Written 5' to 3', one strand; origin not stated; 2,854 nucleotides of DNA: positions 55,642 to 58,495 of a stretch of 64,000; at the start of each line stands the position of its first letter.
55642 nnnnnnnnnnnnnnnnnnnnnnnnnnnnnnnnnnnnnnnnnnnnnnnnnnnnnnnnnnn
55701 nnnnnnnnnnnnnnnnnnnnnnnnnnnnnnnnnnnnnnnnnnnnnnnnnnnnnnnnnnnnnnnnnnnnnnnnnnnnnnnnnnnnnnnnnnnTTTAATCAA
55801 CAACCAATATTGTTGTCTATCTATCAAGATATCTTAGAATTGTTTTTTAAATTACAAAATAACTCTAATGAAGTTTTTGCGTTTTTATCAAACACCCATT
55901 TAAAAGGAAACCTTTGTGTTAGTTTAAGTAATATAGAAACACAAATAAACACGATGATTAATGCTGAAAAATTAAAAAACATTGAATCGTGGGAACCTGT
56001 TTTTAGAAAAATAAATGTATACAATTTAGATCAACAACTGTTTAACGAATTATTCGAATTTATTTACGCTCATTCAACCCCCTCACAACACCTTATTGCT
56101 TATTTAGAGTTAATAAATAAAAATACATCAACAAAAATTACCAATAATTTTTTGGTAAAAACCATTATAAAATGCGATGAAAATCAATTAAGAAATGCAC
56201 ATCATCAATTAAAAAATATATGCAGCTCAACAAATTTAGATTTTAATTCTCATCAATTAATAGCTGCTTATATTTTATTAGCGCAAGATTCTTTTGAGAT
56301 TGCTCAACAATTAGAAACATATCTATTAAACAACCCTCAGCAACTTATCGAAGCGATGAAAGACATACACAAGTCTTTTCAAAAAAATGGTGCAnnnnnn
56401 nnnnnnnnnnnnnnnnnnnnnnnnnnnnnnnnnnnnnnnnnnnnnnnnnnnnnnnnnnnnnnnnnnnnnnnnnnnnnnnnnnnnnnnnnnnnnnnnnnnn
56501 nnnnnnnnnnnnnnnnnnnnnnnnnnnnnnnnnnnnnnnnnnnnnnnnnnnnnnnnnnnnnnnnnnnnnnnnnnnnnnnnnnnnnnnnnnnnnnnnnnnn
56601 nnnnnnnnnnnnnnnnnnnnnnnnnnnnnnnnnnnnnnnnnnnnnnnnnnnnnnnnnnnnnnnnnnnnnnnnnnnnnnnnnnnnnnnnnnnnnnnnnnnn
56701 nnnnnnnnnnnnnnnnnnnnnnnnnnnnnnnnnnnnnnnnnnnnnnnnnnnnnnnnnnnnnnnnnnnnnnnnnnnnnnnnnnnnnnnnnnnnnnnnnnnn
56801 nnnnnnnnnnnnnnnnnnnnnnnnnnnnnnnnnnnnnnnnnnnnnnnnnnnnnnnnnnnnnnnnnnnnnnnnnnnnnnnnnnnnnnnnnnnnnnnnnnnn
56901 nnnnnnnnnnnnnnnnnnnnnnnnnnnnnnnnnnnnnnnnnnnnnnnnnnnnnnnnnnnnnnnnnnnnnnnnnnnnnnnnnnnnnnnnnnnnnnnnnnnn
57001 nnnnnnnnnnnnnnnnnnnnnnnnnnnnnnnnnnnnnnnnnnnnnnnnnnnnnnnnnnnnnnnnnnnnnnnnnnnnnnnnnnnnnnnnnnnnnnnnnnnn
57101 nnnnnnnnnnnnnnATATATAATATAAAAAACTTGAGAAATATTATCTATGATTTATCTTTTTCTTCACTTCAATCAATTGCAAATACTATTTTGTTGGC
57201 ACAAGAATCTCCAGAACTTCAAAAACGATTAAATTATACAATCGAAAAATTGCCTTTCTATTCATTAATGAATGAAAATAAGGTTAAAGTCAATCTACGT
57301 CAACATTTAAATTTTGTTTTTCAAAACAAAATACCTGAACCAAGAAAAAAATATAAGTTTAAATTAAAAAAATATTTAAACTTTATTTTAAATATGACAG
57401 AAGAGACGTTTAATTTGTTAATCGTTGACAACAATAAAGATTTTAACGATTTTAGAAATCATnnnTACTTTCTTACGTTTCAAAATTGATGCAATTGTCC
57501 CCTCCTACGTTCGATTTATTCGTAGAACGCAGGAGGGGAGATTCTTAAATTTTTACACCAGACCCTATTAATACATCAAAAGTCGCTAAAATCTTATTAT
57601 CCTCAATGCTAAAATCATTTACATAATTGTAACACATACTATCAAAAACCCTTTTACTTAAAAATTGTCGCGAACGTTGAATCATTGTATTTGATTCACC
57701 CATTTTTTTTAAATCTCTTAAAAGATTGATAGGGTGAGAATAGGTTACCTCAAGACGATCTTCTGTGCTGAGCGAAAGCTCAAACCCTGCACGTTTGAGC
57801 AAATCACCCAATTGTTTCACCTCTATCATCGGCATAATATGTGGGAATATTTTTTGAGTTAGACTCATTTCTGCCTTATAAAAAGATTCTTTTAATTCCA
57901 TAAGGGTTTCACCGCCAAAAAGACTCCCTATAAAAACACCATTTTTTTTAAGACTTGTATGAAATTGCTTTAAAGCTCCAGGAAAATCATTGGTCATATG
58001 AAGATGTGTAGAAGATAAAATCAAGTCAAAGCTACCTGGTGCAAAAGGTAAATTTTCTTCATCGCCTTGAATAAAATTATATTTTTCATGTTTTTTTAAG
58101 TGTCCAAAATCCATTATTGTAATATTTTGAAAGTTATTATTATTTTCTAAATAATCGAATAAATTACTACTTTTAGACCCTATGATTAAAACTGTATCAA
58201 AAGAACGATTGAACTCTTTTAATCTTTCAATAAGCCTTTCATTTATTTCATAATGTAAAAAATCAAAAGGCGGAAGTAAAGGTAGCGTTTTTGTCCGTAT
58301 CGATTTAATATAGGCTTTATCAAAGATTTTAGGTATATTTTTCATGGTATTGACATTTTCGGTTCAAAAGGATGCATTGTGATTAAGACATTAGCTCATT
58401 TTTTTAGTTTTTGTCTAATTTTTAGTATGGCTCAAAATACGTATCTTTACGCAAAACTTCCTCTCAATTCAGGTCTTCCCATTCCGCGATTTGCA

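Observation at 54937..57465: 842-aa secreted Asn-rich protein built from internal duplications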

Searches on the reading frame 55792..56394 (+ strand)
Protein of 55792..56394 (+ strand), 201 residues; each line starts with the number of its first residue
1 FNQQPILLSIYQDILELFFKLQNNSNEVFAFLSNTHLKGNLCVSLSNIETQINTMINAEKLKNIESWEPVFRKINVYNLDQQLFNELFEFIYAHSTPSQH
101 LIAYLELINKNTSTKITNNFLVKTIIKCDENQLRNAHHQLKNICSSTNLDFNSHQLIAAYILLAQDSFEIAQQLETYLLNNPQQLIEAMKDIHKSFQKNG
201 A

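Call 48: search_solved_structures(query=A2, max_evalue=10)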
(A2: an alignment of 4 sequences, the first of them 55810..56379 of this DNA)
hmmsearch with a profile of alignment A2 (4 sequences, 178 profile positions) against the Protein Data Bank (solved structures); distinct sequences matched with E-value up to 10: 7.
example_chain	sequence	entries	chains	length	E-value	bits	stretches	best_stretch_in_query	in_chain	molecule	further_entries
8a3k_UNK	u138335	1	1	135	0.0027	20.9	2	123-171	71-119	sc-apCC-4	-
3gfa_A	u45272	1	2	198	0.67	13.1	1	29-64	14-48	Putative nitroreductase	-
9syq_I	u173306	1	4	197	0.76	12.9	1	117-149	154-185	RNA polymerase II subunit A C-terminal domain phosphatase ssu72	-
9r1m_A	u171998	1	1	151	0.98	12.5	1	108-170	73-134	sc-apCC-4-LMF-1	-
9r1j_A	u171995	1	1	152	1.1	12.3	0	122-170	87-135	sc-apCC-4-NR-1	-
1q0s_A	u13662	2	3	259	1.8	11.7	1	42-140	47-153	DNA adenine methylase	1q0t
9r1k_A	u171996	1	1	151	5.6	10.1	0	126-171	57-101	sc-apCC-4-A7F-1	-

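Call 72: predict_structure(alignment_id=A5)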
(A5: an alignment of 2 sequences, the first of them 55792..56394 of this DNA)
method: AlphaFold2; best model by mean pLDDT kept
length: 201 residues; sequences in the alignment: 2
mean_pLDDT: 57.6   pTM: 0.48
mean pLDDT of the five models: 57.6, 44.6, 41.5, 41.1, 39.3
residues with pLDDT >= 90: 0; 70-90: 7; 50-70: 147; < 50: 47
segments of 3 or more residues with pLDDT < 50: 36-42, 152-156, 166-177, 181-191, 193-201
pLDDT, mean of each block of 10 residues (from residue 1): 61 65 55 48 59 64 67 64 68 68 60 52 61 64 57 51 51 48 47 43 34
secondary structure, 60 per line:
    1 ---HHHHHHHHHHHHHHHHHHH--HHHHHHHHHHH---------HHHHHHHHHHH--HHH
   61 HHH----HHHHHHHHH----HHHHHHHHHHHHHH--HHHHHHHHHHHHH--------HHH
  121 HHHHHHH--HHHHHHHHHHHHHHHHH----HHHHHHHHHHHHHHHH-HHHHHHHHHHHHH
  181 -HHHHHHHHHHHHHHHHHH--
elements in order: H4-22 H25-35 H45-55 H58-63 H68-76 H81-94 H97-109 H118-127 H130-146 H151-166 H168-180 H182-199

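Call 74: fold_search(model_id=the predicted structure, library=pdb)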
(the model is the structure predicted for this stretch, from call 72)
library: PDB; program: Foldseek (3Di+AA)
matches with E <= 10: 97; with E <= 0.001: 0
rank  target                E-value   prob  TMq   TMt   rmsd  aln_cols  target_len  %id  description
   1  2xer_C                7.0e-01  0.44  0.36  0.33  11.6       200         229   15  Human PatL1 C-terminal domain (loop variant with sulfates) (released 2010-06-16)
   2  9cmw_D                1.1e+00  0.16  0.24  0.21  14.9       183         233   12  The cryo-EM structure of BamACDE complex from Neisseria gonorrhoeae (released 2025-09-03)
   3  5cwj                  1.6e+00  0.20  0.29  0.33   9.5       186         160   10  Crystal structure of de novo designed helical repeat protein DHR49 (released 2015-12-16)
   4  6xh5_A                2.1e+00  0.20  0.32  0.22   9.3       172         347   11  Hierarchical design of multi-scale protein complexes by combinatorial assembly of oligomeric helical bundle and repeat (released 2021-06-02)
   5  9l5r_I                2.4e+00  0.06  0.19  0.08  19.8       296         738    9  Cryo-EM structure of the thermophile spliceosome (state ILS) (released 2025-03-12)
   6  7zu0_B                2.4e+00  0.04  0.16  0.06  15.9       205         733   14  HOPS tethering complex from yeast (released 2022-09-28)
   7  4tql_A                2.6e+00  0.06  0.17  0.15  33.4       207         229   13  Computationally designed three helix bundle (released 2014-10-15)
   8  8qai_B                3.1e+00  0.04  0.15  0.11  16.2       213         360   16  X-ray crystal structure of a de novo designed single-chain parallel coiled-coil alpha-helical barrel with 7 inner heli (released 2024-07-03)
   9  5mdt                  3.2e+00  0.13  0.24  0.31  12.4       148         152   12  Structure of the CTD-interacting domain (CID) of Seb1 from S. pombe. (released 2017-04-12)
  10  8g9j                  3.2e+00  0.07  0.22  0.22  15.6       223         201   12  Geometrically programmable nanomaterial construction using regularized protein building blocks (released 2024-03-13)
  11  4lx0_D                3.4e+00  0.08  0.21  0.13  12.9       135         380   17  Crystal structure of Myo5b globular tail domain in complex with active Rab11a (released 2013-11-20)
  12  8wf6_B                3.4e+00  0.03  0.15  0.14  15.5       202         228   10  14-3-3 zeta complexed with S559 phosphorylated peptide derived from GPIb alpha cytoplasmic domain (released 2024-09-25)
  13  1t98_A                3.4e+00  0.02  0.13  0.11  21.8       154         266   16  Crystal Structure of MukF(1-287) (released 2005-05-24)
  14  6gn0_D                3.5e+00  0.04  0.15  0.14  16.2       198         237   12  Exoenzyme S from Pseudomonas aeruginosa in complex with human 14-3-3 protein beta, tetrameric crystal form (released 2018-09-26)
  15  3pja_J                3.5e+00  0.03  0.15  0.14  18.2       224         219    8  Crystal structure of human C3PO complex (released 2011-05-11)
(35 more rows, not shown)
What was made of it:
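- On Proteins with a solved structure: The best Foldseek PDB hit has E 0.7 (call 74).
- Closest known: Alpha-solenoid repeat proteins. Different: The model confidence is low (pLDDT 58), and Foldseek finds nothing significant (call 74).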

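Call 105: fold_search(model_id=the predicted structure, library=viral)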
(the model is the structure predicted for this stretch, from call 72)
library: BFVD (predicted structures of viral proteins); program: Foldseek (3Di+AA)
matches with E <= 10: 127; with E <= 0.001: 0
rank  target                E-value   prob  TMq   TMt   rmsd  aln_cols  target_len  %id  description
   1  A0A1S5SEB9            9.1e-01  0.06  0.13  0.10  21.1       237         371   13  (no name in the UniProt tables at hand)
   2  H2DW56                1.6e+00  0.30  0.34  0.20   6.5       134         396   14  Ankyrin-like [Vaccinia virus]
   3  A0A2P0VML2            1.8e+00  0.14  0.26  0.19  12.6       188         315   14  Uncharacterized protein [Tetraselmis virus 1]
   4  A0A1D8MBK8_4          1.8e+00  0.06  0.16  0.05  15.9       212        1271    8  (no name in the UniProt tables at hand)
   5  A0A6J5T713            1.9e+00  0.13  0.20  0.11  20.4       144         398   11  AAA domain containing protein [uncultured Caudovirales phage]
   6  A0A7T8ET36            1.9e+00  0.12  0.30  0.24  13.4       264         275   13  (no name in the UniProt tables at hand)
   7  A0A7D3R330            1.9e+00  0.08  0.17  0.19  18.2       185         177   11  (no name in the UniProt tables at hand)
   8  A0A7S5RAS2            1.9e+00  0.03  0.11  0.12  25.4       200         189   13  (no name in the UniProt tables at hand)
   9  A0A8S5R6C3            2.0e+00  0.05  0.15  0.12  22.2       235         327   11  Uncharacterized protein [Myoviridae sp. ctaOv25]
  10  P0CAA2                2.1e+00  0.08  0.22  0.20  16.2       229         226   14  Late protein I226R [African swine fever virus (isolate Tick/South Africa/Pretoriuskop Pr4/1996)]
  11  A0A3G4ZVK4            2.2e+00  0.23  0.28  0.20   6.3       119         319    9  Uncharacterized protein [Edafosvirus sp.]
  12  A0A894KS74            2.2e+00  0.10  0.24  0.25  14.0       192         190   12  p505 9R 2 [African swine fever virus]
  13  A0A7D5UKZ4            2.2e+00  0.03  0.14  0.09  20.9       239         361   16  Uncharacterized protein [Scale drop disease virus]
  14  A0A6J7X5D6            2.4e+00  0.07  0.19  0.11  20.4       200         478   10  Uncharacterized protein [uncultured Caudovirales phage]
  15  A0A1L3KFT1            2.7e+00  0.04  0.16  0.14  26.4       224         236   11  (no name in the UniProt tables at hand)
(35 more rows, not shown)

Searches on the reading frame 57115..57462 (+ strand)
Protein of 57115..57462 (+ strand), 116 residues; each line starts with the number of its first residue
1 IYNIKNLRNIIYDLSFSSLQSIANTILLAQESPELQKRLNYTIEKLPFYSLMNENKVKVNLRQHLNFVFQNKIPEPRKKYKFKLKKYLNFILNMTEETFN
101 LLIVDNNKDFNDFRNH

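Call 58: find_related_loci(query=A4, collection=metagenome_contigs, flank=10000)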
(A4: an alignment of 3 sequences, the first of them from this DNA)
Query A4 (116 aa) in metagenome_contigs; peptide patterns used: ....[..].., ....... (x = any residue, [..] = any of these).
600 stretches matched a pattern, but none encodes a relative of the query by tblastn (E <= 1e-3).

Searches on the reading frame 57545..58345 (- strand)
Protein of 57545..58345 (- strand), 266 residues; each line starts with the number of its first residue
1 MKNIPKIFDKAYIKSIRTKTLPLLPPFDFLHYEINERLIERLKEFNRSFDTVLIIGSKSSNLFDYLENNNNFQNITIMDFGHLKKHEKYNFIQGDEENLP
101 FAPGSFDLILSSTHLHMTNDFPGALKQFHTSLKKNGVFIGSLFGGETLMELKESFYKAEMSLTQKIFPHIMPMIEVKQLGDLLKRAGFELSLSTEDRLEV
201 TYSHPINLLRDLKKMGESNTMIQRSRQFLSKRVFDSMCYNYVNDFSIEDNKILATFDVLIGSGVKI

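Call 3: search_protein_families(library=pfam, proteins=[window:57545-58345:-], max_evalue=0.1)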
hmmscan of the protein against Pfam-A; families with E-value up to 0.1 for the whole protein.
window:57545-58345:- (266 aa): 7 families
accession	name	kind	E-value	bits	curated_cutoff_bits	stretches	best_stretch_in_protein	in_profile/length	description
PF13489.12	Methyltransf_23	-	1.9e-11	44.4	27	1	35-190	9-161/164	Methyltransferase domain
PF08241.18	Methyltransf_11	-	1.3e-10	42.2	21.2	1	86-139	40-94/95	Methyltransferase domain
PF13847.12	Methyltransf_31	-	1.5e-08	34.9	27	1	86-158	53-125/145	Methyltransferase domain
PF13649.12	Methyltransf_25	-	2.7e-08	34.8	27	1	88-136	47-97/97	Methyltransferase domain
PF08242.18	Methyltransf_12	-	6.1e-08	33.7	30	1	83-138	45-98/98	Methyltransferase domain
PF01209.24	Ubie_methyltran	-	0.0021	17.9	20.1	1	88-155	99-166/233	ubiE/COQ5 methyltransferase family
PF17911.6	Ski2_N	-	0.015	15.5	23.1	1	86-108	66-88/134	Ski2 N-terminal region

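Call 36: find_related_loci(query=window:57545-58345:-, collection=genome_contigs, flank=10000)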
Query window:57545-58345:- (266 aa) in genome_contigs; peptide patterns used: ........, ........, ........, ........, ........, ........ (x = any residue, [..] = any of these).
64 stretches matched a pattern, but none encodes a relative of the query by tblastn (E <= 1e-3).

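Call 37: find_homologous_proteins(query=window:57545-58345:-, max_evalue=1e-20)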
Query window:57545-58345:- (266 aa): 19 proteins with E <= 1e-20 among 606 candidates.
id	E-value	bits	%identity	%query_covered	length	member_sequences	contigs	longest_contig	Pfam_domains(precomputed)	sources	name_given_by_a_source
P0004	5.6e-172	588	100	100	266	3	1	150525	PF13847.13,PF13489.13,PF13649.13,PF08241.19,PF08242.19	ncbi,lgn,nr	ncbi:MAG: class I SAM-dependent methyltransferase [Alphaproteobacteria bacterium]|nr:class I SAM-dep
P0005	1.7e-151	521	88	100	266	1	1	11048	PF13847.13,PF13489.13,PF13649.13,PF08241.19,PF08242.19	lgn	-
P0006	5.3e-150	516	87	100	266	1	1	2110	PF13847.13,PF13489.13,PF13649.13,PF08241.19,PF08242.19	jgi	jgi:NADH dehydrogenase [ubiquinone] 1 alpha subcomplex assembly factor 5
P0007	3.9e-140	484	82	100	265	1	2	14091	PF13847.13,PF13489.13,PF13649.13,PF08241.19,PF08242.19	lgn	-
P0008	1.3e-134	466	79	100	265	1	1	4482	PF13847.13,PF13489.13,PF13649.13,PF08241.19,PF08242.19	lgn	-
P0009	5.3e-81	290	54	99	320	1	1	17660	PF13847.13,PF13489.13,PF13649.13,PF08241.19,PF08242.19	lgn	-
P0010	6.9e-39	152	35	98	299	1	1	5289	PF13489.13,PF08241.19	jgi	jgi:SAM-dependent methyltransferase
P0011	1.5e-38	151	36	100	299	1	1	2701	PF13489.13,PF08241.19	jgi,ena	-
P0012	1.4e-36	144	39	88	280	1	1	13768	PF13489.13,PF08241.19,PF08242.19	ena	-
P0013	3.2e-36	143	38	88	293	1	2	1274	PF13489.13,PF08241.19,PF08242.19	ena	-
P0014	3.3e-36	143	38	88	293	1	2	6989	PF13489.13,PF08241.19,PF08242.19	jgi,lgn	-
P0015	3.7e-36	143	38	88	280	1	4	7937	PF13489.13,PF08241.19,PF08242.19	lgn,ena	-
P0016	3.7e-36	143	38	88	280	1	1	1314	PF13489.13,PF08241.19,PF08242.19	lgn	-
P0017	3.7e-36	143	38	88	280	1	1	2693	PF13489.13,PF08241.19,PF08242.19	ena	-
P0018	4.5e-36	143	37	89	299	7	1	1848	PF08241.19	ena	-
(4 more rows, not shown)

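Call 38: find_encoding_contigs(protein=P0005, flank=10000, max_places=2)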
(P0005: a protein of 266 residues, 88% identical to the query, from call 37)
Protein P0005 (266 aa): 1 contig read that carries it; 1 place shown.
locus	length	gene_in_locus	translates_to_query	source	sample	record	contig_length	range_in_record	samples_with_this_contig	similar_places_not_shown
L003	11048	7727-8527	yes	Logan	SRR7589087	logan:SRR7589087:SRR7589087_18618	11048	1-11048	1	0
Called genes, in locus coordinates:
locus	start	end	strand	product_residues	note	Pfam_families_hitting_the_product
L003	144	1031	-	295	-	PF25145:NfeD1b_N (weak), PF01343:Peptidase_S49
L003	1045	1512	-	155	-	PF00359:PTS_EIIA_2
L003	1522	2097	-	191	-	PF02482:Ribosomal_S30AE, PF16321:Ribosom_S30AE_C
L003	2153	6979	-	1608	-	PF21075:GDH_ACT1, PF21073:GDH_HM1, PF21076:GDH_ACT2, PF21079:GDH_HM2, PF21077:GDH_ACT3, PF21078:GDH_HM3, PF05088:Bac_GDH_CD, PF21074:GDH_C, +1 more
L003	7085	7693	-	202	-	PF06347:SH3_4, PF08239:SH3_3, PF06347:SH3_4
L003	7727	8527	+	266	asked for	PF13489:Methyltransf_23, PF08241:Methyltransf_11, PF08242:Methyltransf_12 (weak), PF13649:Methyltransf_25 (weak), PF13847:Methyltransf_31 (weak)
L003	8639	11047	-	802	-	?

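Call 39: find_encoding_contigs(protein=P0007, flank=10000, max_places=2)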
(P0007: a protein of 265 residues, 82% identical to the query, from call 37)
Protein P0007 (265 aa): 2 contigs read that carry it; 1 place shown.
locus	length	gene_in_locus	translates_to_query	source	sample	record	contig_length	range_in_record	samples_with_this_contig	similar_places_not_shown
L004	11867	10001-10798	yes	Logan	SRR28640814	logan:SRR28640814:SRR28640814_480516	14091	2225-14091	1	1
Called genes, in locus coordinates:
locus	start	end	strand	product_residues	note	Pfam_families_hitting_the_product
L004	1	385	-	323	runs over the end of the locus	PF04392:ABC_sub_bind, PF13407:Peripla_BP_4 (weak)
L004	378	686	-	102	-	PF01371:Trp_repressor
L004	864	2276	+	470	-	PF00875:DNA_photolyase, PF03441:FAD_binding_7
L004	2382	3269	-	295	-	PF25145:NfeD1b_N (weak), PF01343:Peptidase_S49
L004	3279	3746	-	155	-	PF00359:PTS_EIIA_2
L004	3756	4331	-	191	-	PF02482:Ribosomal_S30AE, PF16321:Ribosom_S30AE_C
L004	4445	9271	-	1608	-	PF21075:GDH_ACT1, PF21073:GDH_HM1, PF21076:GDH_ACT2, PF21079:GDH_HM2, PF21077:GDH_ACT3, PF21078:GDH_HM3, PF05088:Bac_GDH_CD, PF21074:GDH_C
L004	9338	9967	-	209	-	PF06347:SH3_4, PF08239:SH3_3, PF06347:SH3_4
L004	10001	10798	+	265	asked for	PF13489:Methyltransf_23, PF08242:Methyltransf_12 (weak), PF08241:Methyltransf_11, PF13649:Methyltransf_25, PF13847:Methyltransf_31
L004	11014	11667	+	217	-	PF00484:Pro_CA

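Call 40: find_encoding_contigs(protein=P0008, flank=10000, max_places=2)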
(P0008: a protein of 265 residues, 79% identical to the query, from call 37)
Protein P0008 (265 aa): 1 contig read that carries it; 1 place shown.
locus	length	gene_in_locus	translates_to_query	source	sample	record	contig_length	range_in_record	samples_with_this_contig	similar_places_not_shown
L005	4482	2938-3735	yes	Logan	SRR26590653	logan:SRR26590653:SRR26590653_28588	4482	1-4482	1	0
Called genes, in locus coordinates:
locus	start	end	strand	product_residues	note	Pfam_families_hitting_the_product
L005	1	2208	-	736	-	?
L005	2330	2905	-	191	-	PF06347:SH3_4, PF08239:SH3_3, PF18348:SH3_16 (faint), PF06347:SH3_4, PF08239:SH3_3 (weak)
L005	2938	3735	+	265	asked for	PF13489:Methyltransf_23, PF08241:Methyltransf_11, PF13649:Methyltransf_25, PF13847:Methyltransf_31, PF08242:Methyltransf_12 (weak)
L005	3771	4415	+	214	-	PF00484:Pro_CA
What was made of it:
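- The gene varies in presence among close relatives (calls 39, 40).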

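Call 41: find_encoding_contigs(protein=P0009, flank=10000, max_places=2)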
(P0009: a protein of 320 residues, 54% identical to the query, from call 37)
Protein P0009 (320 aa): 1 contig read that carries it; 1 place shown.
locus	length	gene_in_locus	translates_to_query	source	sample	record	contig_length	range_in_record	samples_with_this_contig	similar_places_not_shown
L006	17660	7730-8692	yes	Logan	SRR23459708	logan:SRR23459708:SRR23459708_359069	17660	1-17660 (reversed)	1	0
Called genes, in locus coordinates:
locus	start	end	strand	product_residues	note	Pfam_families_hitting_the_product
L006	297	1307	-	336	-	-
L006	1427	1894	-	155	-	PF00359:PTS_EIIA_2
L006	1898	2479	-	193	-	PF02482:Ribosomal_S30AE, PF16321:Ribosom_S30AE_C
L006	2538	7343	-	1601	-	PF21075:GDH_ACT1, PF21073:GDH_HM1, PF21076:GDH_ACT2, PF21079:GDH_HM2 (weak), PF21077:GDH_ACT3, PF21078:GDH_HM3, PF05088:Bac_GDH_CD, PF21074:GDH_C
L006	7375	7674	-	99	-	PF06347:SH3_4 (weak), PF18348:SH3_16 (faint), PF06347:SH3_4, PF08239:SH3_3 (weak)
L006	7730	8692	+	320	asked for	PF13489:Methyltransf_23 (weak), PF08242:Methyltransf_12 (faint), PF08241:Methyltransf_11, PF13649:Methyltransf_25, PF13847:Methyltransf_31 (weak)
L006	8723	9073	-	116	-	-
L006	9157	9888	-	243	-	PF08659:KR, PF23441:SDR (weak), PF00106:adh_short, PF01370:Epimerase (weak), PF03435:Sacchrp_dh_NADP (weak), PF13460:NAD_binding_10, PF13561:adh_short_C2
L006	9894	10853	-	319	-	PF00698:Acyl_transf_1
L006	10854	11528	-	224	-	PF22688:Hda_lid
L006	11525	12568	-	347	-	PF01594:AI-2E_transport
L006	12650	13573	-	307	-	PF02951:GSH-S_N, PF14398:ATPgrasp_YheCD, PF02955:GSH-S_ATP, PF08443:RimK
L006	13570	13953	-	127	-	PF08378:NERD (weak), PF02021:UPF0102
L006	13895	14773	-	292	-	PF00590:TP_methylase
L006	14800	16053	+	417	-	PF04348:LppC, PF13458:Peripla_BP_6, PF01094:ANF_receptor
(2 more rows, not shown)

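Call 49: search_protein_families(library=phrogs, proteins=[L003:8642-10990:-], max_evalue=1)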
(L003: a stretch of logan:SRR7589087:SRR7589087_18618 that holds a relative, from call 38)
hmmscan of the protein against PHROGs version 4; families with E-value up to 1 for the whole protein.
L003:8642-10990:- (783 aa): 2 families
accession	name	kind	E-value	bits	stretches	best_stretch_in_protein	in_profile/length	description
phrog_38205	-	unknown function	0.048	14.8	1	228-264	35-71/90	-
phrog_37394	-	unknown function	0.27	12.4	0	453-475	27-49/58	-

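Call 50: search_protein_families(library=padloc, proteins=[L003:8642-10990:-], max_evalue=1)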
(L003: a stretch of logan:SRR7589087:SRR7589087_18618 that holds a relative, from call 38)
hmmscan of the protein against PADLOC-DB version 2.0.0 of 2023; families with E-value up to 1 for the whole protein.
L003:8642-10990:- (783 aa): 0 families

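Call 90: find_encoding_contigs(protein=P0006, flank=10000, max_places=3)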
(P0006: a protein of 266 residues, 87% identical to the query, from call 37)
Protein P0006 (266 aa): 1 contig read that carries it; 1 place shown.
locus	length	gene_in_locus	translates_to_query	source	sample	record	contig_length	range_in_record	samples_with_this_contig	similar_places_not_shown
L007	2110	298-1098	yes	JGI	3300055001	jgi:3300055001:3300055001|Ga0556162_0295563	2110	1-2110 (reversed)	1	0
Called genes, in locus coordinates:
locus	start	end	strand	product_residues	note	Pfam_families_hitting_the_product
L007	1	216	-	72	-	?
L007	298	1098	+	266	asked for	PF13489:Methyltransf_23, PF08241:Methyltransf_11, PF08242:Methyltransf_12 (weak), PF13649:Methyltransf_25 (weak), PF13847:Methyltransf_31 (weak)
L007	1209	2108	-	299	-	?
